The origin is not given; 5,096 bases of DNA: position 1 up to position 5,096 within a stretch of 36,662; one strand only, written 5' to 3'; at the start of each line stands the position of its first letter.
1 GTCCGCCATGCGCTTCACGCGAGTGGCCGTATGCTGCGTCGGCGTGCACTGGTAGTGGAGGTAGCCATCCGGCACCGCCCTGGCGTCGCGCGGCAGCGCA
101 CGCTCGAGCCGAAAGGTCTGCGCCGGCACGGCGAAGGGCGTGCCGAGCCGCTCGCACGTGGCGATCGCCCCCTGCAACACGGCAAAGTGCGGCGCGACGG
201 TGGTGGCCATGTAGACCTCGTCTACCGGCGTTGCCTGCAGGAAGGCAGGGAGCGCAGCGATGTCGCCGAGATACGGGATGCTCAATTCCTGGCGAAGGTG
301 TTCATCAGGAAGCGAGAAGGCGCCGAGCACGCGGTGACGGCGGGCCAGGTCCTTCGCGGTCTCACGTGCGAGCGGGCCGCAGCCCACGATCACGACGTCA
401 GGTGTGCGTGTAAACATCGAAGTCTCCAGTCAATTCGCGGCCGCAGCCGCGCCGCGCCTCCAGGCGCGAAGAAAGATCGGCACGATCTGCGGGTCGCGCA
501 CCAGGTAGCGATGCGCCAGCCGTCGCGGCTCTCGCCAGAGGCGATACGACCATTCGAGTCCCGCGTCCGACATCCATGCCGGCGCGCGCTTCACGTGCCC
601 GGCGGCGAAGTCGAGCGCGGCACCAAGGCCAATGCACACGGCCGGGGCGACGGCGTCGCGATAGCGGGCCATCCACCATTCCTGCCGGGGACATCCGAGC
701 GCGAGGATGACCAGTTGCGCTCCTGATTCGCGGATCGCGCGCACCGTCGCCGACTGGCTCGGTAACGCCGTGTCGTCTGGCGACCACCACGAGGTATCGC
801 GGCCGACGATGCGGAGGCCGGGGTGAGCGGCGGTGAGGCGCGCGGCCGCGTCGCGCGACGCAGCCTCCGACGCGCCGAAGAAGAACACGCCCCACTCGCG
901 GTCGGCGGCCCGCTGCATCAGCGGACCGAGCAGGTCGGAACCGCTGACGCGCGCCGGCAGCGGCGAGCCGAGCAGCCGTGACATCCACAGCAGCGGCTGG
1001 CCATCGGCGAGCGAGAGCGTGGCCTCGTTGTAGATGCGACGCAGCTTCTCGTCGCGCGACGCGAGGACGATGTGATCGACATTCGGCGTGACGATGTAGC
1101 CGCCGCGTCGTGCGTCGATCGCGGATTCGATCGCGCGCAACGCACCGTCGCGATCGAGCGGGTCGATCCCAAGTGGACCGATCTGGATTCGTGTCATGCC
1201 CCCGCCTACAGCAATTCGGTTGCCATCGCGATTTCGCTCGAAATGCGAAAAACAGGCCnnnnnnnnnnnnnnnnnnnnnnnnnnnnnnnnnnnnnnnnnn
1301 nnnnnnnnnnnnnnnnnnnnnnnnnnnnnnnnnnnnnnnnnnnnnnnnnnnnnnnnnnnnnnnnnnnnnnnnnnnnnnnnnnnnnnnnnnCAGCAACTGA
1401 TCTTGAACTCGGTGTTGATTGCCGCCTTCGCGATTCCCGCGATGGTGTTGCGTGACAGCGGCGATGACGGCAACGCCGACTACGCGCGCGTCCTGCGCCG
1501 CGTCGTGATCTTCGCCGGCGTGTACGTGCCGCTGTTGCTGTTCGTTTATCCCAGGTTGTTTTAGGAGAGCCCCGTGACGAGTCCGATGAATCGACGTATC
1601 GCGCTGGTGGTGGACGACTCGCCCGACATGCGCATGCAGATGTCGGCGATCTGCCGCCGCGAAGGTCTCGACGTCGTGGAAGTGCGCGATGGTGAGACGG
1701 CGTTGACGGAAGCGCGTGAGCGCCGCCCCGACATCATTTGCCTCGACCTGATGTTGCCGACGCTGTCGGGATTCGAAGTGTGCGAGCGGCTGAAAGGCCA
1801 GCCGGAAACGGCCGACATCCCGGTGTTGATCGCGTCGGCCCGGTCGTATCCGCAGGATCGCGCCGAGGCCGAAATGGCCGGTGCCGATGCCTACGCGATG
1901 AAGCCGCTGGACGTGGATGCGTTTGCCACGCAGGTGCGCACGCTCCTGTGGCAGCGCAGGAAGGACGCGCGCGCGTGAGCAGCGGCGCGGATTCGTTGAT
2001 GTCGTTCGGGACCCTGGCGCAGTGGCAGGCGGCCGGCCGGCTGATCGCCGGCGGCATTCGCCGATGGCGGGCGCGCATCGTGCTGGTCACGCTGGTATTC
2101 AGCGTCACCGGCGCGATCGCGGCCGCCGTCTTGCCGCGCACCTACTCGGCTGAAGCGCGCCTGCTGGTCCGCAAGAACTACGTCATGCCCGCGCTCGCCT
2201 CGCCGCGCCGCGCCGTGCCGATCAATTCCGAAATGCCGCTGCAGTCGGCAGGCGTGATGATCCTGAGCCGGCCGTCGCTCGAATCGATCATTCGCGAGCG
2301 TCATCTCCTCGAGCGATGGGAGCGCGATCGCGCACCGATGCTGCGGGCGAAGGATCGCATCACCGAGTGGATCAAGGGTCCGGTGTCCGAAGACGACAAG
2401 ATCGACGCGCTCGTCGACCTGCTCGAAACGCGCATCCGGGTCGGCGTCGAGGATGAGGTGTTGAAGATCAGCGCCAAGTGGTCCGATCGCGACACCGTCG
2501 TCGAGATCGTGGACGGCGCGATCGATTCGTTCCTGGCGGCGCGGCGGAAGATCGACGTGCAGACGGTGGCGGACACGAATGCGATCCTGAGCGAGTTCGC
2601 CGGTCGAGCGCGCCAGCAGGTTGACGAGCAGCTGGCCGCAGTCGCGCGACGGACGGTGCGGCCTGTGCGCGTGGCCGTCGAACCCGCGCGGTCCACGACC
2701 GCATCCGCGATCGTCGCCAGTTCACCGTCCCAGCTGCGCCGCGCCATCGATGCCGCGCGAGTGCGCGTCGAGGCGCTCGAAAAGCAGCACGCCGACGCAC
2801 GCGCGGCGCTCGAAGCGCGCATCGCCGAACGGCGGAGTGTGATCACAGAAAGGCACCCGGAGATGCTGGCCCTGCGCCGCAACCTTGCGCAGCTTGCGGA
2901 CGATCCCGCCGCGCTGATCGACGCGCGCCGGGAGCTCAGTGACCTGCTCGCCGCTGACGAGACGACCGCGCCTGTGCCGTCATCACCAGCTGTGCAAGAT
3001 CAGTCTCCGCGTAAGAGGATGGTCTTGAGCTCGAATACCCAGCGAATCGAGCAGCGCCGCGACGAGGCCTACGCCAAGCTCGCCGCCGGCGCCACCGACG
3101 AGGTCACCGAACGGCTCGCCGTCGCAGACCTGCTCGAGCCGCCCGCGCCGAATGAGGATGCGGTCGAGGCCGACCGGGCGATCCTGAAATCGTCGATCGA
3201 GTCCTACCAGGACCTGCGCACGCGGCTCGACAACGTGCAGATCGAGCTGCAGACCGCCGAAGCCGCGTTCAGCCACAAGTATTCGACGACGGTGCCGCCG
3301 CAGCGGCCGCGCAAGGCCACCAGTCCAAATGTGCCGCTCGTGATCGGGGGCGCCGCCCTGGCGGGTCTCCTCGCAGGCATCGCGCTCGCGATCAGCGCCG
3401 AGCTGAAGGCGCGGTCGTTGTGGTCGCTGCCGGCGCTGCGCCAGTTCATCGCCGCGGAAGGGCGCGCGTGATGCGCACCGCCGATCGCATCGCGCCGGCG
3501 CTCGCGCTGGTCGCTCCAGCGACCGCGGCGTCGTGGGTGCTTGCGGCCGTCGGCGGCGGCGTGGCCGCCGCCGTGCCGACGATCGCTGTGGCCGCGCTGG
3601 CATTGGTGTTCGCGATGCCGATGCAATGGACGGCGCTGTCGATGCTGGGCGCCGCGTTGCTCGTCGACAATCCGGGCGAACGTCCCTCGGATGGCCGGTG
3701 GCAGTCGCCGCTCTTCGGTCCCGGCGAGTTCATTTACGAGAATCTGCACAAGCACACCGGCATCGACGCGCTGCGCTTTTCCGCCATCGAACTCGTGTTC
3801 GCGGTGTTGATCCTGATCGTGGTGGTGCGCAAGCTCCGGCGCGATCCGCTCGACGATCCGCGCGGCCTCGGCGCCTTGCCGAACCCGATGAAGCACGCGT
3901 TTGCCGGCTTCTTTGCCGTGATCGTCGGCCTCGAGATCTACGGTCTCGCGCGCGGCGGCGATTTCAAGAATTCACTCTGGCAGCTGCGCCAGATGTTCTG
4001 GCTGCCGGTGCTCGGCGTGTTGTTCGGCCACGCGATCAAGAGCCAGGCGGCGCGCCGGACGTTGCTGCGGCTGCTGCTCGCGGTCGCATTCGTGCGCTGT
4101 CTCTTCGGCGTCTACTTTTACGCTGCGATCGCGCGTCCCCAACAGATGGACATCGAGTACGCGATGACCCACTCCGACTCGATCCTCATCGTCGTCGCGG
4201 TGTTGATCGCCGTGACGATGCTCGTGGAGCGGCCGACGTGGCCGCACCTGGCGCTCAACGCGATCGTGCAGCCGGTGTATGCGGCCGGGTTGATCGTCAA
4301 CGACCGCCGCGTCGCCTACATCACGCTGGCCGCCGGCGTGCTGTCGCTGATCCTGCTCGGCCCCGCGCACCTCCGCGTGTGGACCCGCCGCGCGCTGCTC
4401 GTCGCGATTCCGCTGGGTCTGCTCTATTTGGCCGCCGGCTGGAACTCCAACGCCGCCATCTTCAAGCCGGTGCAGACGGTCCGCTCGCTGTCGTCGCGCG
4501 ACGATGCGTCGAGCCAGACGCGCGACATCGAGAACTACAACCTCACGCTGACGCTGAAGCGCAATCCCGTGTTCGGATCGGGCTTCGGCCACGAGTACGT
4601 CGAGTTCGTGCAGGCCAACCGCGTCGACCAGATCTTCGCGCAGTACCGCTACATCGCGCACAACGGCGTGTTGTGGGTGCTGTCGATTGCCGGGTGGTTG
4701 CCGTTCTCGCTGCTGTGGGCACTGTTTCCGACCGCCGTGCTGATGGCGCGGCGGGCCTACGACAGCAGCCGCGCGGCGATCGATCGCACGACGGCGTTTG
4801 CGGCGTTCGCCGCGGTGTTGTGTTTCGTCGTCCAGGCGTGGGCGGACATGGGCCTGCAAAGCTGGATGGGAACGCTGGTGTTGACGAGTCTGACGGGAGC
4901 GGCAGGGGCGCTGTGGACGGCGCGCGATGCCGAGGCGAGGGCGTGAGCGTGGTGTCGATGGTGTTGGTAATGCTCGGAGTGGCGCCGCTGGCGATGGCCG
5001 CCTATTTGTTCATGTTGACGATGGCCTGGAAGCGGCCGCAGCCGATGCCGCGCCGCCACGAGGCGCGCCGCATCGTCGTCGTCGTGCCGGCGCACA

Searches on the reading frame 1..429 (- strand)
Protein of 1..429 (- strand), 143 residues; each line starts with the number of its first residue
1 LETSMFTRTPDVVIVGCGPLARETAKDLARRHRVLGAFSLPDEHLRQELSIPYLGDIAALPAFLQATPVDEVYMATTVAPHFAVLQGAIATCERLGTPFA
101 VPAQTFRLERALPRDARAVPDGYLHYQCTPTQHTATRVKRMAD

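Call 8: search_protein_families(library=pfam, proteins=[window:1-429:-], max_evalue=0.0001)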
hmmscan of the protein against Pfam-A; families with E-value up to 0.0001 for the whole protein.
window:1-429:- (143 aa): 1 family
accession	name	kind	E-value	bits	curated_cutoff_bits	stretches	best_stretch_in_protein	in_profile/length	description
PF13727.12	CoA_binding_3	-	9.4e-05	22.9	25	0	13-75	85-148/175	CoA-binding domain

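Call 65: search_protein_families(library=ncbifam, proteins=[window:1-429:-], max_evalue=0.00001)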
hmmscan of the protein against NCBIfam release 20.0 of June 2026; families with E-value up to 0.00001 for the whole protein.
window:1-429:- (143 aa): 3 families
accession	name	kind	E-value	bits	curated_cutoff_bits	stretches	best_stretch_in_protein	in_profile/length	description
NF041877.1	EPS_EpsZ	equivalog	1.6e-28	99.6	800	1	10-143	135-270/459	exopolysaccharide biosynthesis polyisoprenyl-phosphate hexose-1-phosphate transferase EpsZ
TIGR03025.1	EPS_sugtrans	subfamily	1.4e-08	34.4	295.55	1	9-143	125-262/445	exopolysaccharide biosynthesis polyprenyl glycosylphosphotransferase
TIGR03023.1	WcaJ_sugtrans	equivalog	9.7e-06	25.1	410.75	0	9-143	129-267/453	undecaprenyl-phosphate glucose phosphotransferase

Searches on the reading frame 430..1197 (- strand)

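Call 8: search_protein_families(library=pfam, proteins=[window:430-1197:-], max_evalue=0.0001)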
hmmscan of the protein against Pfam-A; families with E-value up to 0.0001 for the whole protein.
window:430-1197:- (255 aa): 1 family
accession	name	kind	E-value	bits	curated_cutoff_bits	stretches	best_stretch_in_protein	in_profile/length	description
PF03808.19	Glyco_tran_WecG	-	5.1e-56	189.5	27.4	1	59-231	1-168/168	Glycosyl transferase WecG/TagA/CpsF family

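Call 65: search_protein_families(library=ncbifam, proteins=[window:430-1197:-], max_evalue=0.00001)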
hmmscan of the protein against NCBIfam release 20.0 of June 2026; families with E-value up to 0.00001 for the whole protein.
window:430-1197:- (255 aa): 4 families
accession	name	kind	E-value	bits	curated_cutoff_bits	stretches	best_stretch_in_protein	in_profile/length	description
NF041872.1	EPS_EpsA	equivalog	5e-66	222.8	500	1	2-248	16-261/265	exopolysaccharide biosynthesis glycosyltransferase EpsA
TIGR00696.1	wecG_tagA_cpsF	superfamily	1.1e-43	149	69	1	55-234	2-176/178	WecB/TagA/CpsF family glycosyltransferase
NF002980.1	PRK03692.1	equivalog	5.1e-31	107.9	323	1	30-229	30-224/240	lipopolysaccharide N-acetylmannosaminouronosyltransferase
NF041710.1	UDPacetylman_taseTarA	equivalog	6.1e-26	91.4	350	1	33-229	40-229/247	N-acetylglucosaminyldiphosphoundecaprenol N-acetyl-beta-D-mannosaminyltransferase TarA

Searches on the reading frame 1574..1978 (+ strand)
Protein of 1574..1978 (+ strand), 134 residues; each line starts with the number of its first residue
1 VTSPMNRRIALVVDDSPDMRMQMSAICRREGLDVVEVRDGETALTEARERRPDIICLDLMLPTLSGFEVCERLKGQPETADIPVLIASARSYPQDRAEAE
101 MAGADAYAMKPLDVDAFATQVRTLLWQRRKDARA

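Call 8: search_protein_families(library=pfam, proteins=[window:1574-1978:+], max_evalue=0.0001)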
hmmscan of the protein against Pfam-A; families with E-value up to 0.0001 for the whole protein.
window:1574-1978:+ (134 aa): 1 family
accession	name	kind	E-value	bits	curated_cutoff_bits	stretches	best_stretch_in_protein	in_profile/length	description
PF00072.30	Response_reg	-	2.9e-24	85.8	30.2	1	11-121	2-110/111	Response regulator receiver domain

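Call 65: search_protein_families(library=ncbifam, proteins=[window:1574-1978:+], max_evalue=0.00001)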
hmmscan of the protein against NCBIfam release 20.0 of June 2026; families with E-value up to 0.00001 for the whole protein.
window:1574-1978:+ (134 aa): 79 families (the best 25 are shown)
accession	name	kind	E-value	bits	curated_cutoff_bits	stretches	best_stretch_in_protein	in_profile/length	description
NF041866.1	EpsW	equivalog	1.6e-30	105.4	200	1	7-126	5-126/131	exopolysaccharide biosynthesis response regulator EpsW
TIGR02154.1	PhoB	equivalog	3.9e-26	91.8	296.2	1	9-130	4-125/226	phosphate regulon transcriptional regulator PhoB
NF007135.0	PRK09581.1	equivalog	1.2e-23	83.7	474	1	11-125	6-120/457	PleD family two-component system response regulator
NF041733.1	resp_reg_CseB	equivalog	3.7e-23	82.1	350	1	11-129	4-119/228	two-component system response regulator CseB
NF040689.1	MtrAB_MtrA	equivalog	2.2e-22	79.5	300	1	11-130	2-118/219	MtrAB system response regulator MtrA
NF045944.1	ResRegRpaBCyano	equivalog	3.3e-20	72.4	330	1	11-129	1-116/229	response regulator transcription factor RpaB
NF008296.0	PRK11083.1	equivalog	1.3e-19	70.5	273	1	7-130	3-123/228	two-component system response regulator CreB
NF053854.1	RespRegPhoBBctds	equivalog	2.7e-18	66.2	270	1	11-129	2-119/225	two-component system response regulator PhoB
NF007546.0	PRK10161.1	equivalog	1.1e-17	64.4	471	1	5-124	1-119/229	phosphate response regulator transcription factor PhoB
NF041734.1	resp_reg_RppA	equivalog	6.2e-17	61.7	250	1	11-130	4-121/229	two-component system response regulator RppA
NF040534.1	resp_reg_YycF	equivalog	3.2e-15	56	340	1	11-129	4-119/231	response regulator YycF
NF007820.0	PRK10529.1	equivalog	3.4e-15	56.1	325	1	10-126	4-117/225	two-component system response regulator KdpE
NF045914.1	RespRegNblR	equivalog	4.7e-15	55.8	300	1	4-126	4-123/228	response regulator transcription factor NblR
NF007005.1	PRK09468.1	equivalog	5.3e-15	55.5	331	1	10-130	6-124/237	osmolarity response regulator transcription factor OmpR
TIGR02875.1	spore_0_A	equivalog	8.5e-15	54.7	200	1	11-132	6-129/262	sporulation transcription factor Spo0A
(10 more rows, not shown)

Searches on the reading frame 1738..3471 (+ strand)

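Call 8: search_protein_families(library=pfam, proteins=[window:1738-3471:+], max_evalue=0.0001)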
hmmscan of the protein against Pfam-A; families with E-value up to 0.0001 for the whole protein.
window:1738-3471:+ (577 aa): 0 families

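Call 65: search_protein_families(library=ncbifam, proteins=[window:1975-3471:+], max_evalue=0.00001)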
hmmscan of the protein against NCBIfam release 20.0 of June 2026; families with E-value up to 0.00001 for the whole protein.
window:1975-3471:+ (498 aa): 2 families
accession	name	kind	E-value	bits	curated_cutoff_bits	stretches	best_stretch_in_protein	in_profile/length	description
NF041864.1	EpsV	equivalog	1.9e-49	168.6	800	2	28-325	30-340/484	PCP family exopolysaccharide biosynthesis protein EpsV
TIGR03007.1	pepcterm_ChnLen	equivalog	1.8e-14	52.9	278.85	2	266-488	245-448/498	XrtA system polysaccharide chain length determinant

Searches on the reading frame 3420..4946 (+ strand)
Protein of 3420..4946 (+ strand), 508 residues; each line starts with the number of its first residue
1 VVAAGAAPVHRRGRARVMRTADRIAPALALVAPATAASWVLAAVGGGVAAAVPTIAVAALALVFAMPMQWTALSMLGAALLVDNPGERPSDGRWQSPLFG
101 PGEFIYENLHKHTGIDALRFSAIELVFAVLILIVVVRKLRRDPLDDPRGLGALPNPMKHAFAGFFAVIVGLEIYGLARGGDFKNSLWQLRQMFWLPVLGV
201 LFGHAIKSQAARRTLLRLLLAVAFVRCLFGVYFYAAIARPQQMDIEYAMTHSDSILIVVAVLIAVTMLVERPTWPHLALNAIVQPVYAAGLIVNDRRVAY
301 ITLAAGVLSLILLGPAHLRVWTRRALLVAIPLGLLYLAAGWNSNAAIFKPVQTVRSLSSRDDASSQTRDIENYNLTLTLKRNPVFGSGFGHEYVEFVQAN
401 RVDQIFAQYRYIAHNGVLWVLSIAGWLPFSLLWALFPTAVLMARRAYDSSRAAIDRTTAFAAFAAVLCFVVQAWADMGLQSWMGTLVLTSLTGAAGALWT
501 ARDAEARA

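Call 8: search_protein_families(library=pfam, proteins=[window:3420-4946:+], max_evalue=0.0001)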
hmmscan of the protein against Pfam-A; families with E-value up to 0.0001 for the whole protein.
window:3420-4946:+ (508 aa): 1 family
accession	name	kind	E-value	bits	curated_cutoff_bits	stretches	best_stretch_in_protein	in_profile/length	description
PF04932.20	Wzy_C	-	1.5e-07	31.8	31.7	1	288-431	7-147/149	O-Antigen ligase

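Call 65: search_protein_families(library=ncbifam, proteins=[window:3471-4946:+], max_evalue=0.00001)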
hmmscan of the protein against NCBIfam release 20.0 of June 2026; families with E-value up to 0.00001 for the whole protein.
window:3471-4946:+ (491 aa): 1 family
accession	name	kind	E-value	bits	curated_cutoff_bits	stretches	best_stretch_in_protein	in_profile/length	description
NF041870.1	Wzy_EPS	equivalog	4.4e-106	355.4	670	1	19-485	11-482/486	exopolysaccharide repeat unit polymerase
